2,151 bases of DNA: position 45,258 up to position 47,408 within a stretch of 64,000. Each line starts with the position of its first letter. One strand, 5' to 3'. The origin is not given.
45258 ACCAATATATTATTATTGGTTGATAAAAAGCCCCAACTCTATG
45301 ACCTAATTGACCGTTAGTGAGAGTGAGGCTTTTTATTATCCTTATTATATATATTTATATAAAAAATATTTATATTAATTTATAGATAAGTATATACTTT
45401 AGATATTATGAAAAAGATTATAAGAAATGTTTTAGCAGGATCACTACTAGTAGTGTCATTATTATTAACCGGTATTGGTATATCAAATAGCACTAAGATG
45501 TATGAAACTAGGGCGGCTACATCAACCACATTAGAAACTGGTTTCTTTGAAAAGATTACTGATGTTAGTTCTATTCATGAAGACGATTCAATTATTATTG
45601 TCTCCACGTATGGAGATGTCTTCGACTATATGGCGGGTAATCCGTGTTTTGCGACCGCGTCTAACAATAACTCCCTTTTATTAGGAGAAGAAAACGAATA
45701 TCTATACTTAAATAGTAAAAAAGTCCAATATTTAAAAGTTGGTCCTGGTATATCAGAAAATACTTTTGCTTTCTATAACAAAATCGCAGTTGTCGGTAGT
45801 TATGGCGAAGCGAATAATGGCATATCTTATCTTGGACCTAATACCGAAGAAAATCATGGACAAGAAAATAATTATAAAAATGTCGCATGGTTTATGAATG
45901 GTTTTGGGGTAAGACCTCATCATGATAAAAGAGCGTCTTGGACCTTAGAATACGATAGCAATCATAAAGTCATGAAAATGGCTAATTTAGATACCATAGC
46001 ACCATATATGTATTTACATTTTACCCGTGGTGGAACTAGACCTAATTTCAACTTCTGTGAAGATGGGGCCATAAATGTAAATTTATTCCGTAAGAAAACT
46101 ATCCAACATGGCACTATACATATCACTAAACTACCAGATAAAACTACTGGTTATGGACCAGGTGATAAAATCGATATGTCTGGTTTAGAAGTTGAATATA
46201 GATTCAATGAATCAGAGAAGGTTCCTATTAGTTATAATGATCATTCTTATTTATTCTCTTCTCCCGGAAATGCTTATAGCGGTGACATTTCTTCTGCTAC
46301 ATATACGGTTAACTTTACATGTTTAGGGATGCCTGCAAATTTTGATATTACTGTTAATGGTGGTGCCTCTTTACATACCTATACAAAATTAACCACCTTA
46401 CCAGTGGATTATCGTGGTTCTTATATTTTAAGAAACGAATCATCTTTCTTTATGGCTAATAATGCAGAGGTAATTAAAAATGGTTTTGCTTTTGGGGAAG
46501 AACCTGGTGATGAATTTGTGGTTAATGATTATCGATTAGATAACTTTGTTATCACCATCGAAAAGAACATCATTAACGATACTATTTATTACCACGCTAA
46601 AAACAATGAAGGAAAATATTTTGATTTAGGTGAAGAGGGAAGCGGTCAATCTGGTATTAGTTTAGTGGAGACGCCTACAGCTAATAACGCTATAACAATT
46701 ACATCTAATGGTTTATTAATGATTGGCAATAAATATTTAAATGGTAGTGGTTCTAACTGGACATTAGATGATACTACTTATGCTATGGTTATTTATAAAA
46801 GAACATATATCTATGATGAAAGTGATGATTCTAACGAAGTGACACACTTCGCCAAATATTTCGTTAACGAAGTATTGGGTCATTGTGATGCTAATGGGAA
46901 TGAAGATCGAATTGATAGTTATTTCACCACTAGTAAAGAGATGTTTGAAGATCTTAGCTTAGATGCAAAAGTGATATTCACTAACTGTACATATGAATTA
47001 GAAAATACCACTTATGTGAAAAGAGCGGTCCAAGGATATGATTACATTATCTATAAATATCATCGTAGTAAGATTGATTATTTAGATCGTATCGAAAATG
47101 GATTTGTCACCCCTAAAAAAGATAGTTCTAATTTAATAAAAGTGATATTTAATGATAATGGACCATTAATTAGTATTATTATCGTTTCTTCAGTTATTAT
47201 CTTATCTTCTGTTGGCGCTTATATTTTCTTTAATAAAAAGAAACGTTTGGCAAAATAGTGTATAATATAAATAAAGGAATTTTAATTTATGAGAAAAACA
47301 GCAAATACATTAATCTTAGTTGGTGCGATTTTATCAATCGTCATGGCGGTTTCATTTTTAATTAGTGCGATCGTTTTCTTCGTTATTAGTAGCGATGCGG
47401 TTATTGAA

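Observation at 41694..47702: Two adjacent large surface proteins share a signal-peptide plus C-terminal-TM plus basic-tail anchor, and the first has atypical composition.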

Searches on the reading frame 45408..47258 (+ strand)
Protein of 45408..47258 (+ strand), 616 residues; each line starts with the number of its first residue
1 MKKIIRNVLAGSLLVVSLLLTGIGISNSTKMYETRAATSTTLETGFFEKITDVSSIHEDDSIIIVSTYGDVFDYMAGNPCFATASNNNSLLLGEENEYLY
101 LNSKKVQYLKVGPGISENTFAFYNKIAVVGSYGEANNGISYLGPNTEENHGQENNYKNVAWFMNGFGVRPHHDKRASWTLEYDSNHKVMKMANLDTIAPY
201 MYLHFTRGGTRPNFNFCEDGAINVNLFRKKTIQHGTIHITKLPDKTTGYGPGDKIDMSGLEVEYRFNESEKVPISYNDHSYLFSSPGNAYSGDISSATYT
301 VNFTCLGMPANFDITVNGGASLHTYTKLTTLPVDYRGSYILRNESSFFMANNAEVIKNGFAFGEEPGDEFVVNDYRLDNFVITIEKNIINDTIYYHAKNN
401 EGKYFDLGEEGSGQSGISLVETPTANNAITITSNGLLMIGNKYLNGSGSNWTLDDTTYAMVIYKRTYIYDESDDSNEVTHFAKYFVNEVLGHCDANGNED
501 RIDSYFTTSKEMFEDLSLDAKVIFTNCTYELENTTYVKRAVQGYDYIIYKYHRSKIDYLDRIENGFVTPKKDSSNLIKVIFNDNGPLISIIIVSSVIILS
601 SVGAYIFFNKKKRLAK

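Call 3: search_protein_families(library=pfam, proteins=[window:45408-47258:+], max_evalue=0.1)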
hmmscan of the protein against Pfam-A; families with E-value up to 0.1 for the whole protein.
window:45408-47258:+ (616 aa): 1 family
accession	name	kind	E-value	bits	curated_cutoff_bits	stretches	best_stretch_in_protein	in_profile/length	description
PF17870.6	Insulin_TMD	-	0.0034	17.9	33.4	1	566-611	4-42/47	Insulin receptor trans-membrane segment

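Call 4: search_protein_families(library=ncbifam, proteins=[window:45408-47258:+], max_evalue=0.1)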
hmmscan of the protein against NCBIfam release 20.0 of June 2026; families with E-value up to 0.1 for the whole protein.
window:45408-47258:+ (616 aa): 0 families

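Call 10: find_homologous_proteins(query=window:45408-47258:+)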
Query window:45408-47258:+ (616 aa): 1 proteins with E <= 0.001 among 8000 candidates.
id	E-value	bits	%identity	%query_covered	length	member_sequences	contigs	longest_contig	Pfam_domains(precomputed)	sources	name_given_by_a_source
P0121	0.0e+0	1396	100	100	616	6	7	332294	-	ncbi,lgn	-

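Call 13: list_cluster_members(proteins=[P0121, P0001, P0040])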
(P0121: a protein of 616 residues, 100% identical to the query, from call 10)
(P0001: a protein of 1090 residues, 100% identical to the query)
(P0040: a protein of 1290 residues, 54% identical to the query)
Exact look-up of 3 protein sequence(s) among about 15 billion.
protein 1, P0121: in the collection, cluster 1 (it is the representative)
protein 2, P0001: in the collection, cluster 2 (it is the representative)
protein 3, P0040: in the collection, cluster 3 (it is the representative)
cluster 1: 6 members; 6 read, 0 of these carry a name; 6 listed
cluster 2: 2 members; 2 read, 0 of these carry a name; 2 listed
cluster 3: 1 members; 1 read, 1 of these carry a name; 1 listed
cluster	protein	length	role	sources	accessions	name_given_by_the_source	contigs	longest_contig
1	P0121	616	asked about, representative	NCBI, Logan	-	-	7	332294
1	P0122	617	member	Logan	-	-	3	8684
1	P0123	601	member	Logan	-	-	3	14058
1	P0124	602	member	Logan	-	-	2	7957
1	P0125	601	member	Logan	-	-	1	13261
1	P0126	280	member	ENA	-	-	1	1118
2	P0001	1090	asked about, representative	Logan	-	-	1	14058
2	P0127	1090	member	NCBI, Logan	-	-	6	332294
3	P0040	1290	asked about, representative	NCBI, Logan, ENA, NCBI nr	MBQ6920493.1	MAG: Ig-like domain-containing protein [Bacilli bacterium] | Ig-like domain-containing protein [Bacilli bacterium]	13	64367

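Call 26: search_protein_representatives(protein=window:45408-47258:+)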
Query: 616 residues. Proteins with E-value up to 0.001 (for the whole library): 64; up to 1e-10: 23; up to 1e-30: 4. The best 64 are listed.
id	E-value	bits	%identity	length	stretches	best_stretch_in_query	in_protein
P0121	0.0e+00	1395.8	100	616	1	1-616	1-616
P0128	9.0e-58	212.5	34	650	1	1-610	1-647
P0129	7.3e-42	160.0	30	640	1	1-596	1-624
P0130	2.7e-36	141.6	32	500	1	43-447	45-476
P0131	9.2e-30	120.0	29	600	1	6-613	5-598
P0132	1.1e-25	106.5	27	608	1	13-613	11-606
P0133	6.1e-25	104.1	29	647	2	6-346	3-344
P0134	9.9e-24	100.1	28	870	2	4-565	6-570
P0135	1.1e-23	100.0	27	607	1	12-612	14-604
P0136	3.9e-22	94.9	32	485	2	298-613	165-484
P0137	1.8e-20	89.4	25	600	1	14-612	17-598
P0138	3.9e-20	88.3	27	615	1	3-612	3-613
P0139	2.3e-19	85.7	27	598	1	8-608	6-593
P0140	5.0e-18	81.3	29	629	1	2-611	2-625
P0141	2.7e-17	78.9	25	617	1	7-610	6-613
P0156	1.2e-07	47.0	25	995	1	395-613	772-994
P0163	1.3e-06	43.5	30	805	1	475-613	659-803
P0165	2.8e-06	42.5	30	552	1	475-612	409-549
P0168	7.3e-06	41.1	31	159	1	467-612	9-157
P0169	1.2e-05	40.4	27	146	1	505-612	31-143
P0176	5.8e-05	38.1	30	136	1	477-612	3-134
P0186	3.3e-04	35.6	31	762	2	476-612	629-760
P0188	7.6e-04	34.4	26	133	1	510-614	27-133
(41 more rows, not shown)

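Call 28: search_protein_families(library=pfam, proteins=[P0169, P0176, P0168, P0188, P0156, P0163, P0128, P0134, P0165, P0186], max_evalue=0.01)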
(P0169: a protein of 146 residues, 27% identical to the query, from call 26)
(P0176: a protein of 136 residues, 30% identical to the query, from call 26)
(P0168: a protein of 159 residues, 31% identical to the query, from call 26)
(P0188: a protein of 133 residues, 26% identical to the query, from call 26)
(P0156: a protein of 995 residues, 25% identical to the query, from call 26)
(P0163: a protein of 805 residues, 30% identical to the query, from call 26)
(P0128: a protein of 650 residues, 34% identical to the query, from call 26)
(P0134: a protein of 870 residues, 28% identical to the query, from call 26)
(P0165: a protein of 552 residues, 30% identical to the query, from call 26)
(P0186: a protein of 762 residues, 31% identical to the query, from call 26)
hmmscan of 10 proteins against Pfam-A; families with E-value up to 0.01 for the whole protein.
P0169 (146 aa): 0 families

P0176 (136 aa): 0 families

P0168 (159 aa): 0 families

P0188 (133 aa): 0 families

P0156 (995 aa): 2 families
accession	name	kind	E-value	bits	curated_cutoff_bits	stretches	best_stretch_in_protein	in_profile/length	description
PF02368.24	Big_2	-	1.1e-06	28.9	22.8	1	379-443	2-67/79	Bacterial Ig-like domain (group 2)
PF25354.1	Ig_NUP210_16th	-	0.00091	19.1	27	1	388-445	7-64/72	NUP210-like, Ig-like domain 16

P0163 (805 aa): 1 family
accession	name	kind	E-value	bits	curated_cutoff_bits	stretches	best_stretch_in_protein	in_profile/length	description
PF02368.24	Big_2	-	1.1e-14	54.6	22.8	1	442-510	3-73/79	Bacterial Ig-like domain (group 2)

P0128 (650 aa): 0 families

P0134 (870 aa): 1 family
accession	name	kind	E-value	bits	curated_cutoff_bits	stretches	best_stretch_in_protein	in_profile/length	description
PF05279.16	Asp-B-Hydro_N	-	0.0099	16.2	23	0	300-356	8-64/66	Aspartyl beta-hydroxylase N-terminal region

P0165 (552 aa): 0 families

P0186 (762 aa): 1 family
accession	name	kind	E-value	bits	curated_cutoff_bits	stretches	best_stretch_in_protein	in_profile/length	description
PF02368.24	Big_2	-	2.7e-07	30.9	22.8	1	172-238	14-78/79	Bacterial Ig-like domain (group 2)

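Call 29: search_protein_families(library=ncbifam, proteins=[P0169, P0176, P0168, P0188, P0156, P0163, P0128, P0134, P0165, P0186], max_evalue=0.01)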
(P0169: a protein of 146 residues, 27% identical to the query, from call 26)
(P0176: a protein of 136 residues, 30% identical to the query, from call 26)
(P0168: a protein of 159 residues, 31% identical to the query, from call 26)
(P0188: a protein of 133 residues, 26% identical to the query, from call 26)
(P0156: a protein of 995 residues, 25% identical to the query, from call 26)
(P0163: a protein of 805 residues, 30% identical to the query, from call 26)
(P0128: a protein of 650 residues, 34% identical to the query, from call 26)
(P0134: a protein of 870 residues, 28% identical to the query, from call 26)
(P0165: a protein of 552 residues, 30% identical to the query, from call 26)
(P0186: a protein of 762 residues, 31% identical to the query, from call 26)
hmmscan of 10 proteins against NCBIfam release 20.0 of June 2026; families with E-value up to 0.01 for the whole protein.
P0169 (146 aa): 0 families

P0176 (136 aa): 0 families

P0168 (159 aa): 0 families

P0188 (133 aa): 1 family
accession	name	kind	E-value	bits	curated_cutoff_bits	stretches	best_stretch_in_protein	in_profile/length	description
TIGR01167.1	LPXTG_anchor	domain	0.0076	16.9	15.9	0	101-131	5-33/34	LPXTG cell wall anchor domain-containing protein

P0156 (995 aa): 0 families

P0163 (805 aa): 0 families

P0128 (650 aa): 0 families

P0134 (870 aa): 4 families
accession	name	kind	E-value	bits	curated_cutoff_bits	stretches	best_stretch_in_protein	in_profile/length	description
NF041700.1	Shig_StxB_1e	exception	0.00044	20.3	203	1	479-536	18-73/89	Shiga toxin Stx1e subunit B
NF041698.1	Shig_StxB_1c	exception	0.0021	18.1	201.2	1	479-535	18-72/89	Shiga toxin Stx1c subunit B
NF033659.0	Shiga_Stx1B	exception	0.0028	17.8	175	0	479-535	18-72/89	Shiga toxin Stx1 subunit B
NF041697.1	Shig_StxB_1a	exception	0.0056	16.9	204.3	0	480-536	19-73/89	Shiga toxin Stx1a subunit B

P0165 (552 aa): 0 families

P0186 (762 aa): 0 families

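Call 31: find_encoding_contigs(protein=P0121, flank=10000, max_places=6)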
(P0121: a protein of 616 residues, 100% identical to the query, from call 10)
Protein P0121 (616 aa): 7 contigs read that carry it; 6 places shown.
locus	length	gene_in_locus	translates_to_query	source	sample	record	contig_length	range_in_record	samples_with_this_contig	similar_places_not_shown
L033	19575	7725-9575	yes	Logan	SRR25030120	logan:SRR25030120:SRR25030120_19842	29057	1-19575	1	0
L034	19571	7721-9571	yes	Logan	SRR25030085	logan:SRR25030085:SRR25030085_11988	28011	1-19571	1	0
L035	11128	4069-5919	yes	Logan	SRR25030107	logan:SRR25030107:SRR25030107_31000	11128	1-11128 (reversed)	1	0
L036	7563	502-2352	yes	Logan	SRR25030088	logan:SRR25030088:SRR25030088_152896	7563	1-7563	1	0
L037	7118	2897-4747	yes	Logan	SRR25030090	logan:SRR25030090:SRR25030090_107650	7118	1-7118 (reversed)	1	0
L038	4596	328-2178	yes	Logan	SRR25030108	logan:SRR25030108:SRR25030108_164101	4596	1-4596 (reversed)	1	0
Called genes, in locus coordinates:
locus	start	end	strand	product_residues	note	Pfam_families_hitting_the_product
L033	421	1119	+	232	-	-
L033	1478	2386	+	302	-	PF10543:ORF6N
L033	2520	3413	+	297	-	PF12844:HTH_19, PF13560:HTH_31 (faint), PF01381:HTH_3, PF00132:Hexapep, PF14602:Hexapep_2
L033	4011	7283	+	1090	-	PF02368:Big_2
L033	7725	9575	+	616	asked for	-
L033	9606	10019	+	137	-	PF13273:DUF4064 (faint)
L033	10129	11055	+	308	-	PF02645:DegV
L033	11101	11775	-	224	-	PF05987:DUF898 (weak), PF20403:DUF6693 (faint)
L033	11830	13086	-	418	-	PF02492:cobW, PF07683:CobW_C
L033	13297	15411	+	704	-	PF05621:TniB (weak), PF13191:AAA_16 (weak), PF00004:AAA, PF17871:AAA_lid_9, PF00004:AAA, PF07724:AAA_2, PF07728:AAA_5, PF10431:ClpB_D2-small, +10 more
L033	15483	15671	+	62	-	-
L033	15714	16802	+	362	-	PF13303:PTS_EIIC_2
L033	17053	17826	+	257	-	PF00702:Hydrolase, PF13344:Hydrolase_6, PF13419:HAD_2, PF13242:Hydrolase_like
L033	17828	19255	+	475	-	PF07690:MFS_1, PF13347:MFS_2, PF07690:MFS_1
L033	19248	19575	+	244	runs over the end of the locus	PF03009:GDPD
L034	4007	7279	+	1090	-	PF02368:Big_2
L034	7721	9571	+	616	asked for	-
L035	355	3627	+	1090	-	PF02368:Big_2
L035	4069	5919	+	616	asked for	-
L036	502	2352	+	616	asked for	-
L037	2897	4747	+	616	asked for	-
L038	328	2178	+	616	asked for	-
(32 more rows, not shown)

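Call 42: predict_structure(alignment_id=A2)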
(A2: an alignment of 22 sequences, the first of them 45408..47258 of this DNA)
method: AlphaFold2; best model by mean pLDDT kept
length: 616 residues; sequences in the alignment: 22
mean_pLDDT: 75.1   pTM: 0.48
mean pLDDT of the five models: 75.1, 75.1, 74.0, 73.7, 71.1
residues with pLDDT >= 90: 128; 70-90: 287; 50-70: 126; < 50: 75
segments of 3 or more residues with pLDDT < 50: 24-39, 132-135, 150-155, 346-366, 373-376, 411-414, 572-586
pLDDT, mean of each block of 10 residues (from residue 1): 59 66 43 35 88 95 95 84 90 90 91 93 78 58 76 53 83 91 94 78 85 86 93 80 79 79 81 87 74 64 75 69 70 84 52 34 42 53 88 87 79 64 92 84 68 67 66 75 89 68 86 89 86 78 88 81 78 42 49 74 81 63
secondary structure, 60 per line:
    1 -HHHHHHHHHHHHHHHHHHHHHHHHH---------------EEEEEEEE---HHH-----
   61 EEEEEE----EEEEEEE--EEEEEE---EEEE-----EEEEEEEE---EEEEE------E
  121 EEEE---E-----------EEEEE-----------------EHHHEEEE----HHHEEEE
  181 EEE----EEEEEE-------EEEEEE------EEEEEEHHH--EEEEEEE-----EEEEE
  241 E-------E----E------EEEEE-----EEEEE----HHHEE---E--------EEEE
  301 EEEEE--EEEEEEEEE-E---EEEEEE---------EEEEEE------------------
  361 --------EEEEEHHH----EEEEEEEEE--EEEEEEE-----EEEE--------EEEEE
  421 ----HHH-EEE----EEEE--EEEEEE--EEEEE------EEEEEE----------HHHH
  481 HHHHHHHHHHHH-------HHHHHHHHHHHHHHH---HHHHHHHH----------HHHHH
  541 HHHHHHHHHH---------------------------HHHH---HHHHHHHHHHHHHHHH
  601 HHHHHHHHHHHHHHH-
elements in order: H2-26 E42-49 E61-66 E71-77 E80-85 E89-92 E98-105 E109-113 E120-124 E140-144 E166-169 E177-183 E188-193 E201-206 E213-218 E224-230 E236-241 E261-265 E271-275 E297-305 E308-316 E322-327 E337-342 E369-373 E381-389 E392-398 E404-407 E416-420 E429-431 E436-439 E442-447 E450-454 E461-466 H477-492 H500-514 H518-525 H536-550 H578-581 H585-615
